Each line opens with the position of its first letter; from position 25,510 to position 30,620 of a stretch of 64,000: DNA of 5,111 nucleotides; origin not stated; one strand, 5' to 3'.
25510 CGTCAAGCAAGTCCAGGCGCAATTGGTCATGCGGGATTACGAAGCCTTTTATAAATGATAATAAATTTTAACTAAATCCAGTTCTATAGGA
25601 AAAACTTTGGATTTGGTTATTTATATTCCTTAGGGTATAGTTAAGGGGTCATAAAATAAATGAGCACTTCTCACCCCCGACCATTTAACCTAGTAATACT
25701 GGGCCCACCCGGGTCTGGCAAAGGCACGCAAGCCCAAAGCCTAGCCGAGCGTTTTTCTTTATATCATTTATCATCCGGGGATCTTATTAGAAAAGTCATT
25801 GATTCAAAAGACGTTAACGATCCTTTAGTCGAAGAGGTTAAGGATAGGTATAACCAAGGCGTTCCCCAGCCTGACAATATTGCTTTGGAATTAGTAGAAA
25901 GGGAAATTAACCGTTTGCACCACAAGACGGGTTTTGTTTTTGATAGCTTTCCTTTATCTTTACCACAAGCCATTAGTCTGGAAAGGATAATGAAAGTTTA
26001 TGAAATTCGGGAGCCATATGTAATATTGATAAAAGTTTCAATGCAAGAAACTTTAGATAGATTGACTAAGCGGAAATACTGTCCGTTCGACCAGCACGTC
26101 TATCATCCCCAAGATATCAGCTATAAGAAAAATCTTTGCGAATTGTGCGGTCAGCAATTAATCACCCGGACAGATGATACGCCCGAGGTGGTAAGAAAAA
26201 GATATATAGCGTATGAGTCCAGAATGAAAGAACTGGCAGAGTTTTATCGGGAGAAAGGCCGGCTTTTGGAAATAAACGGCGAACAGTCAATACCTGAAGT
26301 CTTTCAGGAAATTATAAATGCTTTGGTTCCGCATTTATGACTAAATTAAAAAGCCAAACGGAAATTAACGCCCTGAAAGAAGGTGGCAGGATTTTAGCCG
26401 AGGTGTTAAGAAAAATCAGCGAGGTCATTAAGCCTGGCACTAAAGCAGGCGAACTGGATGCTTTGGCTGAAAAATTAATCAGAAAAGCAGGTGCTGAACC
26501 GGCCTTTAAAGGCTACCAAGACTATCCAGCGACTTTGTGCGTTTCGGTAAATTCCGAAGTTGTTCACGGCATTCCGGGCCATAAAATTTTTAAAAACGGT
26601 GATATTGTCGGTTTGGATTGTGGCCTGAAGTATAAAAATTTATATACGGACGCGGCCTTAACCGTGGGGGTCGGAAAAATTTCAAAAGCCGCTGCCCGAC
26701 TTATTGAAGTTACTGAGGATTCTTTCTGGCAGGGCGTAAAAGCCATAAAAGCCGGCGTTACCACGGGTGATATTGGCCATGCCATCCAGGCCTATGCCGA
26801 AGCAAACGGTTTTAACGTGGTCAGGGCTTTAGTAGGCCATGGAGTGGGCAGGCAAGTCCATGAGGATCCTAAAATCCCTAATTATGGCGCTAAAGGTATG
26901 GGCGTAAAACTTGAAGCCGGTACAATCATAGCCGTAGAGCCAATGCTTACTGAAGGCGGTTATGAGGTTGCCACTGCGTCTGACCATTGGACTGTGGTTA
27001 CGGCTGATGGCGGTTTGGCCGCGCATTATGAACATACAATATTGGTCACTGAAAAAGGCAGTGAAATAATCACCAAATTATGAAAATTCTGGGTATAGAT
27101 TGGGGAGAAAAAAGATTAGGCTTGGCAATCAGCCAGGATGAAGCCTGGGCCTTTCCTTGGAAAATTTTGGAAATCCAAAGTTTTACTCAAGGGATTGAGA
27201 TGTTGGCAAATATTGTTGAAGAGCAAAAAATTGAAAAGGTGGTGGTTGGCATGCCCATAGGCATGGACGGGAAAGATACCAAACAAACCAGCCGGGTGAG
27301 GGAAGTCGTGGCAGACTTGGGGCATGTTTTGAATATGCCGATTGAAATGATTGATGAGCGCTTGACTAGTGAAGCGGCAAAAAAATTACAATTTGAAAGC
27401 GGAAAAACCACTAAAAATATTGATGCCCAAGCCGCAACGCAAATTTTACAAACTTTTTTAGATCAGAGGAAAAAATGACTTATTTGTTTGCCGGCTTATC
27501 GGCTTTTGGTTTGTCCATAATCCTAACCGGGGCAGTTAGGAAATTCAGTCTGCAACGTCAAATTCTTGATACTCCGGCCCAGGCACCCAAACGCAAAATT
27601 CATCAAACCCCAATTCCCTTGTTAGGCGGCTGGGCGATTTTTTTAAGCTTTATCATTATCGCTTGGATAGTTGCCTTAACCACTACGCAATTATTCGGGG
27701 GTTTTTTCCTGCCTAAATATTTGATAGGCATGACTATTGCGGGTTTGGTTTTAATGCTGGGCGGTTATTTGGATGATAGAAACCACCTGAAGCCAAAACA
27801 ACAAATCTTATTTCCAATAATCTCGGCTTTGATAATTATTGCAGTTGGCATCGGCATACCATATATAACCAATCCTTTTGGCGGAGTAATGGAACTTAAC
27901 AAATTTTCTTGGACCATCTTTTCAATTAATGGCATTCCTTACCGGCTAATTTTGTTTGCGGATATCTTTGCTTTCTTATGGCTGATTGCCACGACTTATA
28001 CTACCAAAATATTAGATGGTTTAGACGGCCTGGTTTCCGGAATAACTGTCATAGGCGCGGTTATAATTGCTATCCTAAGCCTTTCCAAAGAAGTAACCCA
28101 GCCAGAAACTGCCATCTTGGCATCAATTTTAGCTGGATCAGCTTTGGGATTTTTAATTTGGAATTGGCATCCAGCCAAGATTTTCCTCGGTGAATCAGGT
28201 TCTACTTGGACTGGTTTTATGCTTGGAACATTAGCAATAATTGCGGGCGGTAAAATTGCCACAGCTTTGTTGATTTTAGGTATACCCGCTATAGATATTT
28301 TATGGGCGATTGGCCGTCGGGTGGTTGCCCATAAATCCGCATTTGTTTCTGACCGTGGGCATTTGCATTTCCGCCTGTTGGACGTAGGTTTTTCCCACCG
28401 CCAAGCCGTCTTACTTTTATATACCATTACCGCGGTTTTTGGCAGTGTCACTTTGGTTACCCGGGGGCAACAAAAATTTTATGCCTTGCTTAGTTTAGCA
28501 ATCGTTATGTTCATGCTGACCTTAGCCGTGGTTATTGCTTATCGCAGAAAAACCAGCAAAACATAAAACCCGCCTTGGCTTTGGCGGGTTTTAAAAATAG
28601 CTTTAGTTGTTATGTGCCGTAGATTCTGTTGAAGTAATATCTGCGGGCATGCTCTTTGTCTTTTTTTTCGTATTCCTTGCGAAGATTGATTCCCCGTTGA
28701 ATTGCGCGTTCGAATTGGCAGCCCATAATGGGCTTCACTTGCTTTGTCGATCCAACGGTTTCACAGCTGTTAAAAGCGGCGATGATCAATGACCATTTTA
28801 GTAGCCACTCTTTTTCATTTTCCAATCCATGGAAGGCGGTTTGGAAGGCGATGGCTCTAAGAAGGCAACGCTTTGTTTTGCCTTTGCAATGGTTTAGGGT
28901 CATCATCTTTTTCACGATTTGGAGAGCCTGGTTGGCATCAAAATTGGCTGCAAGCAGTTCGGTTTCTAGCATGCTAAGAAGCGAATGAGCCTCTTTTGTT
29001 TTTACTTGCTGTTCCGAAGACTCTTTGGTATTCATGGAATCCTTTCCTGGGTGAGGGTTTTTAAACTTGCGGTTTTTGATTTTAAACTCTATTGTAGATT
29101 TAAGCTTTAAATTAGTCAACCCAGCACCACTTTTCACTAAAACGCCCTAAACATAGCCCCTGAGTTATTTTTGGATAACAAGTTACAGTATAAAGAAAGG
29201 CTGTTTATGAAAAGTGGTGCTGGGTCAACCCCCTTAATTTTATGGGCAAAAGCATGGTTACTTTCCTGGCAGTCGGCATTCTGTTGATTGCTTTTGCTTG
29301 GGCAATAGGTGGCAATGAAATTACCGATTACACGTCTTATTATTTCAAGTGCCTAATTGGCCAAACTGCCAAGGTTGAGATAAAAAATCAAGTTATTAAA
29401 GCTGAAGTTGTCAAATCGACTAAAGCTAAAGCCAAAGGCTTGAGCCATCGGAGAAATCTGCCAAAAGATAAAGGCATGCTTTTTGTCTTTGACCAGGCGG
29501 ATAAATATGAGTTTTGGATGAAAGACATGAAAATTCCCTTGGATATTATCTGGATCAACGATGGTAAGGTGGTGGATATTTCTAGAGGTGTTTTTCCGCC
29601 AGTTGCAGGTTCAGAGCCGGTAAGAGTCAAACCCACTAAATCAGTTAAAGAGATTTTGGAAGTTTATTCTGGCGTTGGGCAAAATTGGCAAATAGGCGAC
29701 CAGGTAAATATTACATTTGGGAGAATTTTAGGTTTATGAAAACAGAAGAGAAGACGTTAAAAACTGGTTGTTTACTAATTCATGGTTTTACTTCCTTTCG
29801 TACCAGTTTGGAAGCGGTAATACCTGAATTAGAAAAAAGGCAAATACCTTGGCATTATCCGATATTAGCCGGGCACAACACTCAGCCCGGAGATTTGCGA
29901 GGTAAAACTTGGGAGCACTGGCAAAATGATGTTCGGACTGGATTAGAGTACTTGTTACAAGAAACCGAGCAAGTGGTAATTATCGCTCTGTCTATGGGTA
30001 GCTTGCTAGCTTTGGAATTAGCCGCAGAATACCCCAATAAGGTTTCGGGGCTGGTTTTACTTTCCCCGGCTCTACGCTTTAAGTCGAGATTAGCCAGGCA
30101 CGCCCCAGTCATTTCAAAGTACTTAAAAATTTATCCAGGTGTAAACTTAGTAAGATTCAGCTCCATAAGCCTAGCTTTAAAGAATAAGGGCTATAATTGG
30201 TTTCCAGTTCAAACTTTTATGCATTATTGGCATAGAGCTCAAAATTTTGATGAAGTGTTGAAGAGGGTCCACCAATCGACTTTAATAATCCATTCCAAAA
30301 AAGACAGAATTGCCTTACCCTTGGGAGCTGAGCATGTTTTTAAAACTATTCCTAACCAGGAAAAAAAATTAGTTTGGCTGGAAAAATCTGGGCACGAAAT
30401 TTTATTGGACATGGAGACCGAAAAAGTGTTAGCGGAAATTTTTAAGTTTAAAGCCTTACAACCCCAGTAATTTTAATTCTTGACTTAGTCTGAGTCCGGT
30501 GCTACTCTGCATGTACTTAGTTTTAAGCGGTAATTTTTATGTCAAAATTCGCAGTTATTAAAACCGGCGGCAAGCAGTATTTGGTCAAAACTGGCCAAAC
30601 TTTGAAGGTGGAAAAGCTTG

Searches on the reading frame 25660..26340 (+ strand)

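Call 61: search_protein_families(library=pfam, proteins=[window:25660-26340:+], max_evalue=0.00001)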
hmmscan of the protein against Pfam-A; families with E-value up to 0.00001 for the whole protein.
window:25660-26340:+ (226 aa): 3 families
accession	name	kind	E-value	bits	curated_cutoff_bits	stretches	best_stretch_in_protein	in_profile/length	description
PF00406.28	ADK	-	3.9e-33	115.1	26.8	1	13-200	1-150/151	Adenylate kinase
PF13207.12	AAA_17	-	1.9e-18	67.5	27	1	14-139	1-123/136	AAA domain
PF13238.12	AAA_18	-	1.8e-07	32.1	29.4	1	12-142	2-115/128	AAA domain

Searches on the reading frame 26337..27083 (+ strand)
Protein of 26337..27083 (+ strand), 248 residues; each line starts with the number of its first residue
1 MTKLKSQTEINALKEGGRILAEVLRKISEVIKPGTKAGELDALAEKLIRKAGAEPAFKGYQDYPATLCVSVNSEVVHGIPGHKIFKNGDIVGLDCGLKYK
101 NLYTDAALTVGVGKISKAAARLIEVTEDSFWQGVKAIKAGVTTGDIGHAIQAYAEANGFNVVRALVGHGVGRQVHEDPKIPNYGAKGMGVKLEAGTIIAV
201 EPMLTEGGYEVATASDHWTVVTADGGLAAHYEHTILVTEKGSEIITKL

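Call 61: search_protein_families(library=pfam, proteins=[window:26337-27083:+], max_evalue=0.00001)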
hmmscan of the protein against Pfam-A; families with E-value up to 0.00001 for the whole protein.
window:26337-27083:+ (248 aa): 1 family
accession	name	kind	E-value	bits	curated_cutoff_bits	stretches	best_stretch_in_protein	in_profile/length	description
PF00557.29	Peptidase_M24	-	5.9e-46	157.3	23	1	12-239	2-208/208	Metallopeptidase family M24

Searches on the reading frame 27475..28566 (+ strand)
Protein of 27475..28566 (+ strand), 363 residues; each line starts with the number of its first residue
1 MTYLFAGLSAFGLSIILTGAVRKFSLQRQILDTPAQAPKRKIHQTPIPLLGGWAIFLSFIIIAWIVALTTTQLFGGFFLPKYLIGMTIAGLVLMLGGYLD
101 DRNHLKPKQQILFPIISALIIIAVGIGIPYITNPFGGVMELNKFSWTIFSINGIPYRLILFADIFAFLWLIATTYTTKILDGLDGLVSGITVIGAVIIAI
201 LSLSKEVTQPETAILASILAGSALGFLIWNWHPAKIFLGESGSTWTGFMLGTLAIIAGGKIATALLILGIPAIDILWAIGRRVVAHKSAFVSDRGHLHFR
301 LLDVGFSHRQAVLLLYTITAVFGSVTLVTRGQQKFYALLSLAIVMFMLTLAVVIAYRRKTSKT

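Call 61: search_protein_families(library=pfam, proteins=[window:27475-28566:+], max_evalue=0.00001)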
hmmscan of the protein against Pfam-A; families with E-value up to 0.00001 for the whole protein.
window:27475-28566:+ (363 aa): 1 family
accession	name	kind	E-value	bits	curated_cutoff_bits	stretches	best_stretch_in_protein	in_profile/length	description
PF00953.26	Glycos_transf_4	-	9.7e-30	104.1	27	1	84-257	2-159/160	Glycosyl transferase family 4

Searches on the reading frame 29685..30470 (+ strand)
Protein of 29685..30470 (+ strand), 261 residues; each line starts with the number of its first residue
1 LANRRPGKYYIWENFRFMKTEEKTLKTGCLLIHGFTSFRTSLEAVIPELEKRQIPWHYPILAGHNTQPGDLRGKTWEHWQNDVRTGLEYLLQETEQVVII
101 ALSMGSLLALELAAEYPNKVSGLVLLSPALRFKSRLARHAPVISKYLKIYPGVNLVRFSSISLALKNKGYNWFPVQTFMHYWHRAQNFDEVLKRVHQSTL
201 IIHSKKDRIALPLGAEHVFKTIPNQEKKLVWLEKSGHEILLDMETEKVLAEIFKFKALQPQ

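Call 62: search_protein_families(library=pfam, proteins=[window:29685-30470:+], max_evalue=0.00001)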
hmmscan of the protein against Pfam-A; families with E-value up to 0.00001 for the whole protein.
window:29685-30470:+ (261 aa): 3 families
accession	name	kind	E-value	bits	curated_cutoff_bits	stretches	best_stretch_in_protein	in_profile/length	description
PF12146.15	Hydrolase_4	-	3.2e-21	76.2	27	2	29-141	7-121/239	Serine aminopeptidase, S33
PF00561.26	Abhydrolase_1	-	2.6e-11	44.1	25.8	1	30-128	4-102/245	alpha/beta hydrolase fold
PF12697.13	Abhydrolase_6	-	7.1e-11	43.6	26.3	1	30-246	2-212/217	Alpha/beta hydrolase family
